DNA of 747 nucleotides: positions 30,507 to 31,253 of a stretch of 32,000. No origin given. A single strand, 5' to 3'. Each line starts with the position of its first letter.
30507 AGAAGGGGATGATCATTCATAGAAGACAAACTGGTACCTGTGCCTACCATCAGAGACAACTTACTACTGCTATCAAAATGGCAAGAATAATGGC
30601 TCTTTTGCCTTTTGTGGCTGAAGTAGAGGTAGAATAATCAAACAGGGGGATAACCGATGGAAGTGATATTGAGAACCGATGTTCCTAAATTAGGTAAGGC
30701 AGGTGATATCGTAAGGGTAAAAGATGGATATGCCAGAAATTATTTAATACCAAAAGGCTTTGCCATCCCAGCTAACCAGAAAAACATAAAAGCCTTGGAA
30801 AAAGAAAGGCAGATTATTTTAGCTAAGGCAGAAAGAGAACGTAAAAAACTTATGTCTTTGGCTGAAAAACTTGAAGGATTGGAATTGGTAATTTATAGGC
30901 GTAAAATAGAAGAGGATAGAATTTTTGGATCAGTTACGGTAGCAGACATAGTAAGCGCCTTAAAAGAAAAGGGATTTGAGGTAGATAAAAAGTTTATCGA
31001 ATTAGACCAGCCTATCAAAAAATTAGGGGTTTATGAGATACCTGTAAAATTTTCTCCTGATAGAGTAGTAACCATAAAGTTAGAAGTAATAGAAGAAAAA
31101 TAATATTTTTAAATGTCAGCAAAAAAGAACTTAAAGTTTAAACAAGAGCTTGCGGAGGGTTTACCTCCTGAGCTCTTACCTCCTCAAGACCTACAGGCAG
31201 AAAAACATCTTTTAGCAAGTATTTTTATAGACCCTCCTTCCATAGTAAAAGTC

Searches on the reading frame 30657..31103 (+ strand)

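Call 63: search_protein_families(library=pfam, proteins=[window:30657-31103:+], max_evalue=0.00001)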
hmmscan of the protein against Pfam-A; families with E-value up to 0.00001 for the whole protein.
window:30657-31103:+ (148 aa): 2 families
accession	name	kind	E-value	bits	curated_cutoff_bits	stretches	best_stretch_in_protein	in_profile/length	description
PF01281.25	Ribosomal_L9_N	-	9.8e-25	86.3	20.7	1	1-47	1-47/47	Ribosomal protein L9, N-terminal domain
PF03948.19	Ribosomal_L9_C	-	8.8e-24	84.2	23.2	1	66-145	4-85/86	Ribosomal protein L9, C-terminal domain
